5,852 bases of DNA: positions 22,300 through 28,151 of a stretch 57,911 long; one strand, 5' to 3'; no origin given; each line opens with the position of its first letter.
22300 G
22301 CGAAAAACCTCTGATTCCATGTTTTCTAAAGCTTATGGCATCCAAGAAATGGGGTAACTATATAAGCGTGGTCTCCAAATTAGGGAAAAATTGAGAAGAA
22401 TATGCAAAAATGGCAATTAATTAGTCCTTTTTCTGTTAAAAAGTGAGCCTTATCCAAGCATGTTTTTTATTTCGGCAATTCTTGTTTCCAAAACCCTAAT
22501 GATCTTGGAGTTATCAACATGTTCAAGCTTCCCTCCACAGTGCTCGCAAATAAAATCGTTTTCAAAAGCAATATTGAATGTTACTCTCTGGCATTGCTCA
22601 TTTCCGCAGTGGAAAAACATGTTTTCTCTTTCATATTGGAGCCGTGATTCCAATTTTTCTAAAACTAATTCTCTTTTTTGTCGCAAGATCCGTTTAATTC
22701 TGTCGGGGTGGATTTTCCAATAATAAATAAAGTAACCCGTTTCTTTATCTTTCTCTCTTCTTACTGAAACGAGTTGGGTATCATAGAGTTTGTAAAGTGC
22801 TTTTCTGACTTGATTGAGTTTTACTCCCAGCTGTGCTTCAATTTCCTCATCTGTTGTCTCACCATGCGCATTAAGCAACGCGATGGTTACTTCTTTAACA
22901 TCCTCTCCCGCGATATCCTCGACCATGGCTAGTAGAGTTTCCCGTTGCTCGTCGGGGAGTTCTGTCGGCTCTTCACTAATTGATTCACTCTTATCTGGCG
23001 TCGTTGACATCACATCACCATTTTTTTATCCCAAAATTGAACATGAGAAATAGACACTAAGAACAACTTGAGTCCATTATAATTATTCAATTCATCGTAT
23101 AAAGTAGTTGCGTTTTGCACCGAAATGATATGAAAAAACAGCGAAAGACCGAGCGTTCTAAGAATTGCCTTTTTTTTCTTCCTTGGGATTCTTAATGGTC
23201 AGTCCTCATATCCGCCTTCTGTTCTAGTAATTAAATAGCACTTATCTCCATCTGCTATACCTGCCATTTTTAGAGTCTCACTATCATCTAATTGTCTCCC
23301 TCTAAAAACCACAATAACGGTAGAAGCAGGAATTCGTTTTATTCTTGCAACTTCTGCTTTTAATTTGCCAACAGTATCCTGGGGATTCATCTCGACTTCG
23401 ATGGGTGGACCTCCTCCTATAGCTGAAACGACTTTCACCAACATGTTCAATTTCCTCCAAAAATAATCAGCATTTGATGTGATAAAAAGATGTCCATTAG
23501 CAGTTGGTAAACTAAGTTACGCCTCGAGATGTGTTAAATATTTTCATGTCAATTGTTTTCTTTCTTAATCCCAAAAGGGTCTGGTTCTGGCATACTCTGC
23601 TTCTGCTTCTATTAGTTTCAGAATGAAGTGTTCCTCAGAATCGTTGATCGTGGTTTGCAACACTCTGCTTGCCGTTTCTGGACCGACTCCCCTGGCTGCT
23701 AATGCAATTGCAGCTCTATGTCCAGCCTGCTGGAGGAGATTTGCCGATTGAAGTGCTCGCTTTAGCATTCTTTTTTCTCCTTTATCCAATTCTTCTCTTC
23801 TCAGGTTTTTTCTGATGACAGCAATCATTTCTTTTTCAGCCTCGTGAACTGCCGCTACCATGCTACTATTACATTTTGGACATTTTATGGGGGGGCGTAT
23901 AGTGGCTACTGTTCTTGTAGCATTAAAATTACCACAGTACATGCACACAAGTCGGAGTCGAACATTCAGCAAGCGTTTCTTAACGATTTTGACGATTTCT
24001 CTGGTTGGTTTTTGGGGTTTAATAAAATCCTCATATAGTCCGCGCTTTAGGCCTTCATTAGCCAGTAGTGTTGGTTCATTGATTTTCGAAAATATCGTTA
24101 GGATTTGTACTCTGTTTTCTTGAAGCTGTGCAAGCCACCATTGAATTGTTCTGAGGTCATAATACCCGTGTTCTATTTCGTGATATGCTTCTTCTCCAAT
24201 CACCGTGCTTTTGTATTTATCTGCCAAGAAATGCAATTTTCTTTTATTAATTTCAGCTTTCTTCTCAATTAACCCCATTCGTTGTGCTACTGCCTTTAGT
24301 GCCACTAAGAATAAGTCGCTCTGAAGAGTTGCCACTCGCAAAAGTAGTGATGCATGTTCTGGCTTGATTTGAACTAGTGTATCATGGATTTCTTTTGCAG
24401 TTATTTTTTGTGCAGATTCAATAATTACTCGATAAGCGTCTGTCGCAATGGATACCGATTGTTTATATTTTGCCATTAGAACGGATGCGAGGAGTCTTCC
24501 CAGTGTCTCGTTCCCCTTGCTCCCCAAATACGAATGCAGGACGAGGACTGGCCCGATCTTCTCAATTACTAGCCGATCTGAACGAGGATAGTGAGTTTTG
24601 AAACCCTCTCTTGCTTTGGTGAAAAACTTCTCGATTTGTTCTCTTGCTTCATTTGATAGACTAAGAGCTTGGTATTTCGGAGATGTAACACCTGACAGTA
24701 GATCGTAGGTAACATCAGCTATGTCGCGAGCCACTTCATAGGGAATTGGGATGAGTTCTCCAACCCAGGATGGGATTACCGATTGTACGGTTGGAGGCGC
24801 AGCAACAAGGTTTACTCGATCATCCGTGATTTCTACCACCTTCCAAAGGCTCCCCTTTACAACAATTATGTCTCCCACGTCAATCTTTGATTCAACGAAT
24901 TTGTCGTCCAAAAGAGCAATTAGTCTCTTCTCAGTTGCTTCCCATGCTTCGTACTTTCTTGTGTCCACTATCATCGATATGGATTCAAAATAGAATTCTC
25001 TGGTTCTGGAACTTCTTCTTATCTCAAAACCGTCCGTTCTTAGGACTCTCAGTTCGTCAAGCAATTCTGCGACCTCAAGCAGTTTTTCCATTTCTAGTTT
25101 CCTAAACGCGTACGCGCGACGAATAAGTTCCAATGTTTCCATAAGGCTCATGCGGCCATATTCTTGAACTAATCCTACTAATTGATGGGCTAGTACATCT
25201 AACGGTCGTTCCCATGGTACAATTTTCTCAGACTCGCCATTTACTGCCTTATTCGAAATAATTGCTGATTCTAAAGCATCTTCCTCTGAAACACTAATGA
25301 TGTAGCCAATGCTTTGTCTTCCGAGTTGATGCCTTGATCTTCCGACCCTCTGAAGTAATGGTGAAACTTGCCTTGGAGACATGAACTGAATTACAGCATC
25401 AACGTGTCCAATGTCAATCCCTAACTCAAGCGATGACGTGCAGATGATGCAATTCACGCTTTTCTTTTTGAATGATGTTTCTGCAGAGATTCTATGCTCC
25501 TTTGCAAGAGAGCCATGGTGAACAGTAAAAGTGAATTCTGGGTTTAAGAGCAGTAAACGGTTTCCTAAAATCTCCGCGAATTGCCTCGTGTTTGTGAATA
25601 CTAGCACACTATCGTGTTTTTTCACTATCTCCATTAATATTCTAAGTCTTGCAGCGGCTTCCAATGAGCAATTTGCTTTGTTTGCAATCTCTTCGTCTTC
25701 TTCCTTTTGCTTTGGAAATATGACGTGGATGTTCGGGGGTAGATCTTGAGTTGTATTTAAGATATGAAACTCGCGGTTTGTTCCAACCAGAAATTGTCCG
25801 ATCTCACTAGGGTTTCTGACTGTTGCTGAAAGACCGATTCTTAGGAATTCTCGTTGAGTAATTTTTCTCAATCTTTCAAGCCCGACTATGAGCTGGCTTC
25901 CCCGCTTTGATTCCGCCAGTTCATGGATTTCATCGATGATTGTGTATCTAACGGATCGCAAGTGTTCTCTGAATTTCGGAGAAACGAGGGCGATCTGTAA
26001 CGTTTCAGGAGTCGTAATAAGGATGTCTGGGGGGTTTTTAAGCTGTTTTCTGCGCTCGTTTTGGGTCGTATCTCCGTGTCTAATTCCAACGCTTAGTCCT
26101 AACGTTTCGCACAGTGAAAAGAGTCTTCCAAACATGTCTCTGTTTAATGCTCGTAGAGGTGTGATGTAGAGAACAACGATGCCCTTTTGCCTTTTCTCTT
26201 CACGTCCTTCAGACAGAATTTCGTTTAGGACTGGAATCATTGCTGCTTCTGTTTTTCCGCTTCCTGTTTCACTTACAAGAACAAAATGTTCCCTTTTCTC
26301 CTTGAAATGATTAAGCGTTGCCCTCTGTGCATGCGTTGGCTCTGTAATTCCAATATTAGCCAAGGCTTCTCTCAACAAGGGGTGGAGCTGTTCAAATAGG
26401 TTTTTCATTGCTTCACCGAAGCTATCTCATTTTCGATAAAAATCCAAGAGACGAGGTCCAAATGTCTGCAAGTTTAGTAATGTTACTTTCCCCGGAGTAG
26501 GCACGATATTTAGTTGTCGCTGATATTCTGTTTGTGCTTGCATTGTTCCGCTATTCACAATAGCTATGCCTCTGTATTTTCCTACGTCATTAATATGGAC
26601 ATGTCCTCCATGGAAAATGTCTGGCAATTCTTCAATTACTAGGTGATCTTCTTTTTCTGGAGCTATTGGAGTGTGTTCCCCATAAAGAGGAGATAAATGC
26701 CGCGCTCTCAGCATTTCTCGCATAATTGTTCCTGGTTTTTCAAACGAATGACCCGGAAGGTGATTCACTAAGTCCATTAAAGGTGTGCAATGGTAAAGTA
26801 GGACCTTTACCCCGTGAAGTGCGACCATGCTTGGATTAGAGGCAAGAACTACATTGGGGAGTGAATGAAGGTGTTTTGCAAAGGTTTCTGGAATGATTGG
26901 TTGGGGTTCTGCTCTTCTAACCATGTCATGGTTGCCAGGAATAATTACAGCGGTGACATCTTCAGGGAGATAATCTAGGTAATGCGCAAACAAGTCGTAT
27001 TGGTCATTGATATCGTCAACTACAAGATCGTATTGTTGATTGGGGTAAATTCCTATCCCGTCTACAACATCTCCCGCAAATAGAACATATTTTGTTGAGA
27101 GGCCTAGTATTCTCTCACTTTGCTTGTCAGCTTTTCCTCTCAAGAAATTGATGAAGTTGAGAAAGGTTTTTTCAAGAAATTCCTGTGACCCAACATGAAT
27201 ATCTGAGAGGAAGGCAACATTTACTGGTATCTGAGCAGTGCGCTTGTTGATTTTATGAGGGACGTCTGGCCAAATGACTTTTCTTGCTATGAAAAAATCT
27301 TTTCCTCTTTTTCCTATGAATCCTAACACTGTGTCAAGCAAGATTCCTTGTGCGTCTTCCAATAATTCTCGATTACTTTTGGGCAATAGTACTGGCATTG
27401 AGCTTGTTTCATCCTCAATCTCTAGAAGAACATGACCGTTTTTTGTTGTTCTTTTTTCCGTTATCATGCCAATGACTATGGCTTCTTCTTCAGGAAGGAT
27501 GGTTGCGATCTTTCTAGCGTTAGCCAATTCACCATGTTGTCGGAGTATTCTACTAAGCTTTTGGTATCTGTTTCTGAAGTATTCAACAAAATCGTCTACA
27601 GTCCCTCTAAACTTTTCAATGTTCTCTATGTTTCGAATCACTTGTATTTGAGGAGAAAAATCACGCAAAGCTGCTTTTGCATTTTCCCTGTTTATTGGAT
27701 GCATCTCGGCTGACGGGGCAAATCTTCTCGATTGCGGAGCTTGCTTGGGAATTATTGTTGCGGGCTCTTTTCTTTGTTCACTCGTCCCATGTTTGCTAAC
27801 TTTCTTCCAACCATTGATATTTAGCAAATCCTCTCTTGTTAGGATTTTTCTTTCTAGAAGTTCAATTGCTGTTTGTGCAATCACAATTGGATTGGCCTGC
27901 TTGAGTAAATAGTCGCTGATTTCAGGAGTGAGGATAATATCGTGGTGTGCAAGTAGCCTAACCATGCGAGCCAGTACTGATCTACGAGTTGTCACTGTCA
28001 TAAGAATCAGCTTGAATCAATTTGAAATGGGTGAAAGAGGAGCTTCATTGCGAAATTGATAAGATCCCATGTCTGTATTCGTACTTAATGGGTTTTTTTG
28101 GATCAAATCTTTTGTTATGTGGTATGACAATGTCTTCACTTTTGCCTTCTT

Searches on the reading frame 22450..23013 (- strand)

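Call 58: search_protein_families(library=pfam, proteins=[window:22450-23013:-], max_evalue=0.0001)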
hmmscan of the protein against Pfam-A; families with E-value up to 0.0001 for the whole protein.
window:22450-23013:- (187 aa): 1 family
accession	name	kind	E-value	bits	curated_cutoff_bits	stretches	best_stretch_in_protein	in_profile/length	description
PF02002.24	TFIIE_alpha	-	6.3e-23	81.1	22.9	1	30-129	6-104/105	TFIIE alpha subunit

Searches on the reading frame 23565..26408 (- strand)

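Call 47: search_protein_families(library=pfam, proteins=[window:23565-26408:-], max_evalue=0.00001)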
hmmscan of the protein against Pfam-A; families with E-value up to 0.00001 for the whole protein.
window:23565-26408:- (947 aa): 5 families
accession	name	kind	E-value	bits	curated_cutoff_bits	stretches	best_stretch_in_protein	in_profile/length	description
PF00270.35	DEAD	-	1.4e-34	119.7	26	1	25-200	1-164/167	DEAD/DEAH box helicase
PF08494.16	DEAD_assoc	-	1e-24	87.9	23.5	1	608-773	2-183/191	DEAD/H associated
PF00271.37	Helicase_C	-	2e-23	83.2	23.5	1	255-358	3-106/110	Helicase conserved C-terminal domain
PF04851.21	ResIII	-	1.1e-11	45.3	22.5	1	26-198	10-163/164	Type III restriction enzyme, res subunit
PF19306.5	WH_Lhr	-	2.2e-11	43.9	27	1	390-538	5-162/168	Large helicase-related protein, winged helix domain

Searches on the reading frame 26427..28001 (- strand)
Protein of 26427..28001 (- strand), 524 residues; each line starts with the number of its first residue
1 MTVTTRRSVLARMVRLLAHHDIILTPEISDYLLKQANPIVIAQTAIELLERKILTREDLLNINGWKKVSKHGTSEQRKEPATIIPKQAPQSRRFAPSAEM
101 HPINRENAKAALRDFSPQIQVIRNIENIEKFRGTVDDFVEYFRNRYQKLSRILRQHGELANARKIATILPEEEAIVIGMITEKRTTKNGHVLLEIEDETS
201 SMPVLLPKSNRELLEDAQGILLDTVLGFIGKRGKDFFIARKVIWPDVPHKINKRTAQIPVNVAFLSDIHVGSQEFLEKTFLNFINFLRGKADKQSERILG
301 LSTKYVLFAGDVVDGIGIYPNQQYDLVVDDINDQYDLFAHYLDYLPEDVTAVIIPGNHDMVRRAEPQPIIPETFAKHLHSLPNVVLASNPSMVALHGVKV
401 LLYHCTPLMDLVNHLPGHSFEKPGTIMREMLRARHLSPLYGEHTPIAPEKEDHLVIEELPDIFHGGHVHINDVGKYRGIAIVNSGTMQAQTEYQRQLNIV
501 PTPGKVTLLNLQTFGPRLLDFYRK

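Call 47: search_protein_families(library=pfam, proteins=[window:26427-28001:-], max_evalue=0.00001)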
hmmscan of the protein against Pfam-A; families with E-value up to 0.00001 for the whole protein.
window:26427-28001:- (524 aa): 2 families
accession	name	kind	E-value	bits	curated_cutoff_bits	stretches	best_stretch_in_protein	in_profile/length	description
PF04042.21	DNA_pol_E_B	-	8e-18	65.1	29.1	1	336-463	67-199/210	DNA polymerase alpha/epsilon subunit B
PF00149.33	Metallophos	-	2.3e-08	35.1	21.5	1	261-470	2-190/191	Calcineurin-like phosphoesterase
